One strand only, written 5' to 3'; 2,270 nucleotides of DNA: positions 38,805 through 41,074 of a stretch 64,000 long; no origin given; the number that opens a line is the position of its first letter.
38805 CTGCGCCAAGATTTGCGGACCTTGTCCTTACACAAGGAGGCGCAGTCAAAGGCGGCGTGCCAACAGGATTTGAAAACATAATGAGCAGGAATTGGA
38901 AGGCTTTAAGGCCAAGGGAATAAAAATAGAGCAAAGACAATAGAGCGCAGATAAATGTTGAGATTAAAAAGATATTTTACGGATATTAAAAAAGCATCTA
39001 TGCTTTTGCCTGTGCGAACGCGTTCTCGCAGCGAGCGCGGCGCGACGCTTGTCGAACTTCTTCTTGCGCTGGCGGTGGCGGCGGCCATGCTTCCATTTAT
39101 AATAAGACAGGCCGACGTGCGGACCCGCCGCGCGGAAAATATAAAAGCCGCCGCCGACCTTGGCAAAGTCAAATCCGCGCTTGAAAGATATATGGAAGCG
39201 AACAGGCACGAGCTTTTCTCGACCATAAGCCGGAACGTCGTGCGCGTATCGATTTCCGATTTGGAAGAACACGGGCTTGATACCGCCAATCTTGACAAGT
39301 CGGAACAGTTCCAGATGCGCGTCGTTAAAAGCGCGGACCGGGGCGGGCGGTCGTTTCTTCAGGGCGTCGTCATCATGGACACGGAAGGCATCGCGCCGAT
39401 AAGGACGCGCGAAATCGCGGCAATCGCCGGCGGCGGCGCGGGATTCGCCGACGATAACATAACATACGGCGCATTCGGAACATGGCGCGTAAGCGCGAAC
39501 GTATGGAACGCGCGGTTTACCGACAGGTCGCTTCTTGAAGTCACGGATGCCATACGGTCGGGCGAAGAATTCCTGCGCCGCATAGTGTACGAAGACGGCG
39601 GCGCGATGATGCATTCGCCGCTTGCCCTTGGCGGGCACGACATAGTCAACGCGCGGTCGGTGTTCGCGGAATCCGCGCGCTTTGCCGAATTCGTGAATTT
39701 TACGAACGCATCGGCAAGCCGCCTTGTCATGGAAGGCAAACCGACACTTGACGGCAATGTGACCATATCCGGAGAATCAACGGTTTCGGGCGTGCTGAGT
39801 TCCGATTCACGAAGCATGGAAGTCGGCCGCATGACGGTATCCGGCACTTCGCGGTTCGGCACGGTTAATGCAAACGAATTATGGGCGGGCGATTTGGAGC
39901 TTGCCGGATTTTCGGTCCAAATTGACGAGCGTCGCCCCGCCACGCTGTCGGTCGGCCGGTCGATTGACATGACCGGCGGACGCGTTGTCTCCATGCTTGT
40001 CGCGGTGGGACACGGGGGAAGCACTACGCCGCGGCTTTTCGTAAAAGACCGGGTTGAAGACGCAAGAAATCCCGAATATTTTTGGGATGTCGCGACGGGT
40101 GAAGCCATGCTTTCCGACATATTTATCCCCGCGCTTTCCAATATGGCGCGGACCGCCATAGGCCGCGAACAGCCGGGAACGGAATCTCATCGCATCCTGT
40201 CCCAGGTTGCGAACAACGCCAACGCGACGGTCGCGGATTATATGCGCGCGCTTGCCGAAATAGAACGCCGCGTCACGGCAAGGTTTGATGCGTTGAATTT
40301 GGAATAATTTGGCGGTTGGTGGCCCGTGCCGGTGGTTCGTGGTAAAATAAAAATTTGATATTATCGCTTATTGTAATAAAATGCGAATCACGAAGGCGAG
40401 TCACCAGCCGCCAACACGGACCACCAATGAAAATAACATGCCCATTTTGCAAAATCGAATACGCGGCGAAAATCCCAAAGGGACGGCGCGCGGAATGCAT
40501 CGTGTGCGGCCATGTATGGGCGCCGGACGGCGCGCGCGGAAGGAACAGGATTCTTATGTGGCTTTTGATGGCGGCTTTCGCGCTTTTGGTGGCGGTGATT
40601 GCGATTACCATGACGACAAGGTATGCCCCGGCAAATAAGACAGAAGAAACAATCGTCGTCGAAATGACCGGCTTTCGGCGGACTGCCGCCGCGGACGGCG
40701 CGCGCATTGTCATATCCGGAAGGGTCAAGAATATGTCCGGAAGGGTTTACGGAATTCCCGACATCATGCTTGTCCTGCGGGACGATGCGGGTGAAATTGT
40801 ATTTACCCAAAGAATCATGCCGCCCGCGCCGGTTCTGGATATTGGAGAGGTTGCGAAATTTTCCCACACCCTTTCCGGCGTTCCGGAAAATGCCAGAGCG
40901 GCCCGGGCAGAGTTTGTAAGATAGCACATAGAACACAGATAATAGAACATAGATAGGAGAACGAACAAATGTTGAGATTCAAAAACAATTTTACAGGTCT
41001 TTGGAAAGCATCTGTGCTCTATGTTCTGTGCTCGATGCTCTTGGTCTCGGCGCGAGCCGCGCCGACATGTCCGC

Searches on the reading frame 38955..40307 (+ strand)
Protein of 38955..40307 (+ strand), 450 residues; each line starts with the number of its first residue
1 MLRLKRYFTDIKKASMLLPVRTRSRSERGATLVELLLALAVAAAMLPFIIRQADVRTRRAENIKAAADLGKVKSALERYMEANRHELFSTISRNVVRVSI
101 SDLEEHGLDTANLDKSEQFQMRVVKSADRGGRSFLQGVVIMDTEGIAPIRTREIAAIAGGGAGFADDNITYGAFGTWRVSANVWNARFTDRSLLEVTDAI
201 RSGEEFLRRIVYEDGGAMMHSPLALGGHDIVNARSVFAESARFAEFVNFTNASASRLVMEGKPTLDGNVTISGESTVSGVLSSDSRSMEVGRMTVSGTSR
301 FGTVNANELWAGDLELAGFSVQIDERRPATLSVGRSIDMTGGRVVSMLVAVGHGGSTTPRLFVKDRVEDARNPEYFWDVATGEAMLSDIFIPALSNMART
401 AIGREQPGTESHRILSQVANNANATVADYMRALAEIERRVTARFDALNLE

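Call 11: search_protein_families(library=pfam, proteins=[window:38955-40307:+], max_evalue=0.001)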
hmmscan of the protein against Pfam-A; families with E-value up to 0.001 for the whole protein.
window:38955-40307:+ (450 aa): 0 families

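Call 60: search_protein_families(library=ncbifam, proteins=[window:38955-40307:+], max_evalue=1)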
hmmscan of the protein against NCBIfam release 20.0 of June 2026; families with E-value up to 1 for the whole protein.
window:38955-40307:+ (450 aa): 3 families
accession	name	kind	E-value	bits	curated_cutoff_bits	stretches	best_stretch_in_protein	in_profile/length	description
NF041013.1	T4P_ComGE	equivalog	0.012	15.7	49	1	28-100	4-78/83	competence type IV pilus minor pilin ComGE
NF002201.0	PRK01064.1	equivalog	0.053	14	85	1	65-105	37-77/78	hypothetical protein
TIGR01710.1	typeII_sec_gspG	equivalog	0.063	13.3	88.85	1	28-80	1-53/134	type II secretion system major pseudopilin GspG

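Call 73: find_homologous_proteins(query=window:38955-40307:+, max_evalue=0.001)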
Query window:38955-40307:+ (450 aa): 35 proteins with E <= 0.001 among 8000 candidates.
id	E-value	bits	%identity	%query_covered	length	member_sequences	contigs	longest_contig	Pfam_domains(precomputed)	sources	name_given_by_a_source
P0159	2.4e-275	931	100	97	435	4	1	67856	-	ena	-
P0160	6.6e-158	544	58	100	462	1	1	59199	-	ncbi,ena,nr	ncbi:MAG: hypothetical protein FWG39_00520 [Alphaproteobacteria bacterium]|nr:hypothetical protein [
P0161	1.7e-157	543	59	95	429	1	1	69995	-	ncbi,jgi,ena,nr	ncbi:MAG: hypothetical protein FWG80_03360 [Alphaproteobacteria bacterium]|nr:hypothetical protein [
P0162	2.5e-155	536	58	89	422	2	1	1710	-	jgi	-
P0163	5.8e-153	528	58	95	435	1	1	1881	-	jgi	-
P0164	1.6e-149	516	56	99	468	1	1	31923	-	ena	-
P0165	1.9e-129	450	49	95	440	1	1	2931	-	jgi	jgi:hypothetical protein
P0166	2.4e-123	430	49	95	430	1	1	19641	-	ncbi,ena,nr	ncbi:MAG: hypothetical protein FWG18_00390 [Alphaproteobacteria bacterium]|nr:hypothetical protein [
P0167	2.6e-106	374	44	97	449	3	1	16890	-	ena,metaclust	metaclust:\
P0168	5.9e-105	370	43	93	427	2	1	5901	-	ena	-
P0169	5.3e-97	344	48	77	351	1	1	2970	-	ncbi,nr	ncbi:MAG: shufflon system plasmid conjugative transfer pilus tip adhesin PilV, partial [Alphaproteob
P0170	7.7e-97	343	42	93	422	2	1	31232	-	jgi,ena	-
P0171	1.1e-95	339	44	95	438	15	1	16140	-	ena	-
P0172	1.2e-94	336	43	95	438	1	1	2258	-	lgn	-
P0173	1.4e-94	336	41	100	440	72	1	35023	-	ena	-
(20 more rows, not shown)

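Call 85: find_encoding_contigs(protein=P0161, flank=10000, max_places=2)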
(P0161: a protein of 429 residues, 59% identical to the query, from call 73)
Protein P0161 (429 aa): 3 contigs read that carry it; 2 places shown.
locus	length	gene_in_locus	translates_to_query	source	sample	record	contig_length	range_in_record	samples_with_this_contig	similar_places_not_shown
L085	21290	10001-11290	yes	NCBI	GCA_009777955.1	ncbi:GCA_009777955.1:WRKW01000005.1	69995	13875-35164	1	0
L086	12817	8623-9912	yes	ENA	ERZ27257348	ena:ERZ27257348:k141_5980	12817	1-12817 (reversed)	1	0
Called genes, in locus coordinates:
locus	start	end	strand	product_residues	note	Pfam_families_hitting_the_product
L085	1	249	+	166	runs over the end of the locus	-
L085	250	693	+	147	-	-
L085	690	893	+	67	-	PF13467:RHH_4, PF01402:RHH_1 (weak)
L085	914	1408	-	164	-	-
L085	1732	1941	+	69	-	PF01197:Ribosomal_L31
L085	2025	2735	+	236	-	PF00459:Inositol_P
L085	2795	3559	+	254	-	PF13505:OMP_b-brl (weak)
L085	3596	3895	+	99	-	PF02371:Transposase_20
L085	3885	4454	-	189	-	-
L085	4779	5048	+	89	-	PF01371:Trp_repressor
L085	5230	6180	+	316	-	-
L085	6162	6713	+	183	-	PF18306:LDcluster4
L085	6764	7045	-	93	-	-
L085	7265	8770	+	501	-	-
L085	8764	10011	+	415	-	-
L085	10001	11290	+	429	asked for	-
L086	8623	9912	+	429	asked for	-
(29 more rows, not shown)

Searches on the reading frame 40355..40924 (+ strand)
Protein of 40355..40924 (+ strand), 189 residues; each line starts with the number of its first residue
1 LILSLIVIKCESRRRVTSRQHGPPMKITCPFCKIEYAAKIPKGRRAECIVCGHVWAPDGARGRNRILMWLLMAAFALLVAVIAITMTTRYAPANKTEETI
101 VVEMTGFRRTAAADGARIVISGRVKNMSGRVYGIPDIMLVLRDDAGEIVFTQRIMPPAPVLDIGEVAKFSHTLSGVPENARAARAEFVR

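Call 11: search_protein_families(library=pfam, proteins=[window:40355-40924:+], max_evalue=0.001)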
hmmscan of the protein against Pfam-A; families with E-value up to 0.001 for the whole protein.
window:40355-40924:+ (189 aa): 0 families

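Call 34: search_protein_families(library=pfam, proteins=[window:40355-40924:+], max_evalue=0.01)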
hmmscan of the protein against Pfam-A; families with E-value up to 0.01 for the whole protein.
window:40355-40924:+ (189 aa): 2 families
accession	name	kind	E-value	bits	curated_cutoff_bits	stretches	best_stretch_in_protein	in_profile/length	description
PF13717.11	Zn_ribbon_4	-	0.0023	18.3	30.3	1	25-55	1-35/36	zinc-ribbon domain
PF11906.13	DUF3426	-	0.0037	17.8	27.7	1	97-158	49-108/147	Protein of unknown function (DUF3426)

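Call 60: search_protein_families(library=ncbifam, proteins=[window:40355-40924:+], max_evalue=1)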
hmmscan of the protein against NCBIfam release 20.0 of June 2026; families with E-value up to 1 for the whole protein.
window:40355-40924:+ (189 aa): 3 families
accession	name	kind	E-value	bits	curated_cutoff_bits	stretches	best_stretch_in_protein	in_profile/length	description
NF038353.1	FxLYD_dom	domain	0.0092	15.8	23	1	118-182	4-66/71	FxLYD domain-containing protein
NF052375.1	antisigma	equivalog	0.043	13.8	100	1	59-113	77-132/217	anti-sigma factor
NF038083.1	CU044_5270_fam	subfamily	0.25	11.1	100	1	57-88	18-51/284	CU044_5270 family protein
